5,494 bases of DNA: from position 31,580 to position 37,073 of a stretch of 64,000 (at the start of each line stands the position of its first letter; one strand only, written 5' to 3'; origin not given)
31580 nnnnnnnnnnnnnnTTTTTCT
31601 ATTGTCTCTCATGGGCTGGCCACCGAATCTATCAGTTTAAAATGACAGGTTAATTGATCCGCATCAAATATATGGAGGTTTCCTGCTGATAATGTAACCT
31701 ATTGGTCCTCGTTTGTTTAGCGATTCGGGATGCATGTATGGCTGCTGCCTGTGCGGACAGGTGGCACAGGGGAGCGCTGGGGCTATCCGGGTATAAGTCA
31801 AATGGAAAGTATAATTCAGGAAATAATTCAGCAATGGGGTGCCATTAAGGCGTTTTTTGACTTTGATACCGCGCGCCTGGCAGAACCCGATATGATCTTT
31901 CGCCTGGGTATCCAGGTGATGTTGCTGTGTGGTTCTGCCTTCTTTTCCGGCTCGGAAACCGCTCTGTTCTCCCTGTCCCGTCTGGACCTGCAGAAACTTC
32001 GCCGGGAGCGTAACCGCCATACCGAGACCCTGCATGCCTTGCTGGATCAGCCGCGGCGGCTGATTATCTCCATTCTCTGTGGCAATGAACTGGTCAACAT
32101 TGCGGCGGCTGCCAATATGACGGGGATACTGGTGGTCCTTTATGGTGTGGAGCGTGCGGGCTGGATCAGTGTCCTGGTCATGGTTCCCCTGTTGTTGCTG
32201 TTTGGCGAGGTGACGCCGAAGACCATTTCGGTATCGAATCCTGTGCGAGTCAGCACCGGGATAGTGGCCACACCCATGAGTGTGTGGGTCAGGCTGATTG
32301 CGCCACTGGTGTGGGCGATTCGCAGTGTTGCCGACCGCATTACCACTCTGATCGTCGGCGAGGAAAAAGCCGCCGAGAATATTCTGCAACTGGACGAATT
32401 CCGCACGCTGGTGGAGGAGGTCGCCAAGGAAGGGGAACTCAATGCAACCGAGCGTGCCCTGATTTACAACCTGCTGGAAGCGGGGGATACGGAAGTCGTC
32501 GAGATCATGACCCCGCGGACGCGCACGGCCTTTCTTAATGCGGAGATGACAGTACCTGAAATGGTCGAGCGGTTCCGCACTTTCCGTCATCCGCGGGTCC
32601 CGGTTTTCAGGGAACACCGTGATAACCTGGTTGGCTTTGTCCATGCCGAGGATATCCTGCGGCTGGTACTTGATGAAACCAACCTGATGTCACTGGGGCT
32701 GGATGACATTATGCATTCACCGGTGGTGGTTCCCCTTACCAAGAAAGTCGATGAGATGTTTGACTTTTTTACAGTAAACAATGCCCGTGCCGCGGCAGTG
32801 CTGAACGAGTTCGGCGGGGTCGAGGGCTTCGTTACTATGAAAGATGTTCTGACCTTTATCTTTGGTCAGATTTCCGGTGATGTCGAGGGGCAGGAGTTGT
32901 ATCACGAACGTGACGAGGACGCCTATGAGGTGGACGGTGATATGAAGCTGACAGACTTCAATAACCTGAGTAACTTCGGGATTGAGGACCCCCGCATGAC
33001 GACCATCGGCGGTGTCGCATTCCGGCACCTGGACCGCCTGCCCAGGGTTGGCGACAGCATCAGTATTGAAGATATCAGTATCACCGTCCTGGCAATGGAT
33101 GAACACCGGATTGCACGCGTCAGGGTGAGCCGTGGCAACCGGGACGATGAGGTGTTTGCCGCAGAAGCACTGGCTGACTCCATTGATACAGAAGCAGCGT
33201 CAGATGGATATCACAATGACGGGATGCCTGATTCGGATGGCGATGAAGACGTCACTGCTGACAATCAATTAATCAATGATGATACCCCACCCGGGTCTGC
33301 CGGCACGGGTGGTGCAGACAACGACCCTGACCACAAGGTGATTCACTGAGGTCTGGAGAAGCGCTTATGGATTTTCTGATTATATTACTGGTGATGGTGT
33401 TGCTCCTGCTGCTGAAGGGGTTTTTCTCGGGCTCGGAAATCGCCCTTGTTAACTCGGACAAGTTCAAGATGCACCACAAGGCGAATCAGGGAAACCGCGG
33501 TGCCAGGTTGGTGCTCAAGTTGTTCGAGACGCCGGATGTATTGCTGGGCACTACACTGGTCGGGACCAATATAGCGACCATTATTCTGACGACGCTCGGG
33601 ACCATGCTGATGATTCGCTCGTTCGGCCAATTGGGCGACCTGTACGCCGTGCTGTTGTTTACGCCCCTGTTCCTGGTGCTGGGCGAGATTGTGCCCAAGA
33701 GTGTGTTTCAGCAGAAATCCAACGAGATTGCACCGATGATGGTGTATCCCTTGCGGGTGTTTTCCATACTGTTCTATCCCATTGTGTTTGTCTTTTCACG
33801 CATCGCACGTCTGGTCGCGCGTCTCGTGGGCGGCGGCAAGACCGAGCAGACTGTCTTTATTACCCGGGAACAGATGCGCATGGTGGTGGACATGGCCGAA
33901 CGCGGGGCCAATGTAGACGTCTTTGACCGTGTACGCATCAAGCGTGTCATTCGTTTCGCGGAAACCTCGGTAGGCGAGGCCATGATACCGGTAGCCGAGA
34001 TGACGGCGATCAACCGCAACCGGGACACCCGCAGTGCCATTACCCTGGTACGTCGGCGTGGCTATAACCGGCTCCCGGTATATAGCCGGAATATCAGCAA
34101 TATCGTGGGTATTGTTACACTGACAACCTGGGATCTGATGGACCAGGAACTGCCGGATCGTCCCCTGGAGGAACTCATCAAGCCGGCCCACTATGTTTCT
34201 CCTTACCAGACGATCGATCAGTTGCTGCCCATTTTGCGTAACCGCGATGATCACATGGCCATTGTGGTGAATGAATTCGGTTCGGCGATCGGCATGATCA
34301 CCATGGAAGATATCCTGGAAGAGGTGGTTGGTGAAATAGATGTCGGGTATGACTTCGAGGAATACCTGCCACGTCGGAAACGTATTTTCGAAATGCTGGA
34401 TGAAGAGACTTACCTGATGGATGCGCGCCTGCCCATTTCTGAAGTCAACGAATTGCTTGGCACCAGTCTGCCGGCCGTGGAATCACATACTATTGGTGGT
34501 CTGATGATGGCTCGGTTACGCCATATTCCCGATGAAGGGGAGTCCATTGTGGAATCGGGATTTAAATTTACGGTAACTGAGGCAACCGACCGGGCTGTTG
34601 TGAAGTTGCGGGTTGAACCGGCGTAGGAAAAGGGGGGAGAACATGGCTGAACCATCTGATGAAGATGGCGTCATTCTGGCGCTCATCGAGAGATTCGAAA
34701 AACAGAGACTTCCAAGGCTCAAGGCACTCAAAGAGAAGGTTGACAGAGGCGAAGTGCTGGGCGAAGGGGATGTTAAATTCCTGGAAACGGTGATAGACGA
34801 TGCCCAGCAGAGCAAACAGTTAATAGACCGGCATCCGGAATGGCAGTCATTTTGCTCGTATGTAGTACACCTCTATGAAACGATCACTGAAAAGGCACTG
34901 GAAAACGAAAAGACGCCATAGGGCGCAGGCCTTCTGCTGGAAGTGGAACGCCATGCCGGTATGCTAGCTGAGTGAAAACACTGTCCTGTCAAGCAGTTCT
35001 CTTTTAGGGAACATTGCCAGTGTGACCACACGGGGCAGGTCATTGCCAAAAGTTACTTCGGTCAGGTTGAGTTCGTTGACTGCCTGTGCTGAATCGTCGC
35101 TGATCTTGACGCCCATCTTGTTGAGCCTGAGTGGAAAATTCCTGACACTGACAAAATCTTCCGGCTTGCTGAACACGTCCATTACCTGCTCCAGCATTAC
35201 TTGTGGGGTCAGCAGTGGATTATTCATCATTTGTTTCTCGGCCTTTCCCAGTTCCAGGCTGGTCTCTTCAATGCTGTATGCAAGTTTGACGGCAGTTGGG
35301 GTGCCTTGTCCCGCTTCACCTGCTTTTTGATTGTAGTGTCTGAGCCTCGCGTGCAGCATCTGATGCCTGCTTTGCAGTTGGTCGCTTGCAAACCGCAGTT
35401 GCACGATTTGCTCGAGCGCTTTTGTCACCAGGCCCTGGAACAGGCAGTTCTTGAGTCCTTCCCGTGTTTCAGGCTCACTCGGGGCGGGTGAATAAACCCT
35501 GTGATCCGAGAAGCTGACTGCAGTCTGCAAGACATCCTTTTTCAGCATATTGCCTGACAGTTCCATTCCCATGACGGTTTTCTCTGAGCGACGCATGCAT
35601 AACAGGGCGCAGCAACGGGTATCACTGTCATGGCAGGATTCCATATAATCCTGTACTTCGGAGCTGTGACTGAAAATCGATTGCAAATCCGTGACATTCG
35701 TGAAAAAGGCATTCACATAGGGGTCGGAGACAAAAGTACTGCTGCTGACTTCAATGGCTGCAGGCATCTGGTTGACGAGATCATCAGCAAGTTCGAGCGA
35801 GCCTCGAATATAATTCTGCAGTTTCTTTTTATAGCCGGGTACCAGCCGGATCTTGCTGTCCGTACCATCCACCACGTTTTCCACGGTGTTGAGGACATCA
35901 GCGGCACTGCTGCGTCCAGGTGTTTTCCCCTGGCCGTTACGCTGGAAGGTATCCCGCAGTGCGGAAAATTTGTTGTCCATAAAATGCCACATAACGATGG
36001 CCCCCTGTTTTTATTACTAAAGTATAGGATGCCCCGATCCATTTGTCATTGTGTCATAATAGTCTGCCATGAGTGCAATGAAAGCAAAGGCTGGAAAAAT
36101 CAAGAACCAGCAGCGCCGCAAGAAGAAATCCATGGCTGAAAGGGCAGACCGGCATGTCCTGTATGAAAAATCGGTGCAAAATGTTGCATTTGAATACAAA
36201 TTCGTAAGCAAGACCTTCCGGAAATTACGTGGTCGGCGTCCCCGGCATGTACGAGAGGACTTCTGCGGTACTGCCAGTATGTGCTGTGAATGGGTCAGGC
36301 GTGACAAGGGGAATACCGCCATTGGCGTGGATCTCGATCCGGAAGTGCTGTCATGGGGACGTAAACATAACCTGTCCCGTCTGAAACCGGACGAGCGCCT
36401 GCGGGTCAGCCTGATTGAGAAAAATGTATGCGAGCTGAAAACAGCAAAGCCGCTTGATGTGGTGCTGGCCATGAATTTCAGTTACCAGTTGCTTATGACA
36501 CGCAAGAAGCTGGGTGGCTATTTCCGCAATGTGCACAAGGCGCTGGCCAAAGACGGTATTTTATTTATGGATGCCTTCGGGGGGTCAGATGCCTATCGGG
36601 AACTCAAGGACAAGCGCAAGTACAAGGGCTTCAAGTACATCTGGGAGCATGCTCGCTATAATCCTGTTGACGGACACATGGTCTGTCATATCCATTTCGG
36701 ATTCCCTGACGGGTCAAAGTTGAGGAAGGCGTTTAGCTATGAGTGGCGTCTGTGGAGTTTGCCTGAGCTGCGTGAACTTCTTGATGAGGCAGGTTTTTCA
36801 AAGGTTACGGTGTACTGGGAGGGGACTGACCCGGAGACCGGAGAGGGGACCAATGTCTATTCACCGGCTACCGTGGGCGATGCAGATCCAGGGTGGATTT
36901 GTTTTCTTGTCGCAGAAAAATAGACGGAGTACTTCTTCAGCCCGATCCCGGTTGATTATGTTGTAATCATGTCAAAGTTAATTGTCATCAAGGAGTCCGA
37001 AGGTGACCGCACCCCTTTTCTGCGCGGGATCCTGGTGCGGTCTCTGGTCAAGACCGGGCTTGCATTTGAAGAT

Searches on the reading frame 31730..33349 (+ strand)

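Call 43: search_protein_families(library=pfam, proteins=[window:31730-33349:+], max_evalue=0.00001)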
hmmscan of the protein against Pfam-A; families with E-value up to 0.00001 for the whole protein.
window:31730-33349:+ (539 aa): 3 families
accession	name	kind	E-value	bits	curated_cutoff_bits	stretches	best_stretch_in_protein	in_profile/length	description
PF01595.25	CNNM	-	1.1e-43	149.4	28.4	1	61-241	2-181/181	Cyclin M transmembrane N-terminal domain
PF03471.22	CorC_HlyC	-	5.6e-19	68.4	27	1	393-468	2-79/81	Transporter associated domain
PF00571.33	CBS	-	8.7e-14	52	24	1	258-314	3-56/57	CBS domain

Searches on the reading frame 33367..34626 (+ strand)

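Call 43: search_protein_families(library=pfam, proteins=[window:33367-34626:+], max_evalue=0.00001)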
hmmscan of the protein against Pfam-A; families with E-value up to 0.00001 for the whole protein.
window:33367-34626:+ (419 aa): 3 families
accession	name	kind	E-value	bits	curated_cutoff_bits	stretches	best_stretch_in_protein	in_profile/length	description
PF01595.25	CNNM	-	2e-48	164.9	28.4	1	8-180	1-174/181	Cyclin M transmembrane N-terminal domain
PF03471.22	CorC_HlyC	-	1.9e-21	76.3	27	1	343-418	2-79/81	Transporter associated domain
PF00571.33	CBS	-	7.6e-13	49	24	1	271-321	6-56/57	CBS domain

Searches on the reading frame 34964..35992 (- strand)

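Call 43: search_protein_families(library=pfam, proteins=[window:34964-35992:-], max_evalue=0.00001)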
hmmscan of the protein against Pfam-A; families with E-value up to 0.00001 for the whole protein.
window:34964-35992:- (342 aa): 0 families

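Call 67: search_protein_families(library=pfam, proteins=[window:34964-35992:-], max_evalue=1)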
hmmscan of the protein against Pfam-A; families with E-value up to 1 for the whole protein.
window:34964-35992:- (342 aa): 1 family
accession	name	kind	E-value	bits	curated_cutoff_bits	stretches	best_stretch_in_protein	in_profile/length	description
PF09575.15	Spore_SspJ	-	0.14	12.9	25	0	143-159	24-40/47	Small spore protein J (Spore_SspJ)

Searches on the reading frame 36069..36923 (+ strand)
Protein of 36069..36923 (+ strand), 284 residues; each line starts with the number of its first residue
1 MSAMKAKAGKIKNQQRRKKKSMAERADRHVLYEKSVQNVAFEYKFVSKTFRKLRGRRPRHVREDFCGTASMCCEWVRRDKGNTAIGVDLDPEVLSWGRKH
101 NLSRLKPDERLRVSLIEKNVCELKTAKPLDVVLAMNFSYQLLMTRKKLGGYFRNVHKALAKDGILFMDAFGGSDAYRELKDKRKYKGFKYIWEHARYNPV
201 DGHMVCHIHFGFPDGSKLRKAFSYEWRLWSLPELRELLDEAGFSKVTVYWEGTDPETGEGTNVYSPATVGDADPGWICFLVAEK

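Call 43: search_protein_families(library=pfam, proteins=[window:36069-36923:+], max_evalue=0.00001)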
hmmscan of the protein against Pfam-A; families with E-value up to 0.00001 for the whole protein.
window:36069-36923:+ (284 aa): 2 families
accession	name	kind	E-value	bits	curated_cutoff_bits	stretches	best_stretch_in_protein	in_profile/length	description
PF13649.12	Methyltransf_25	-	4.5e-06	27.7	27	1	66-163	6-97/97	Methyltransferase domain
PF13847.12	Methyltransf_31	-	7.8e-06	26.1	27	0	65-186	11-129/145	Methyltransferase domain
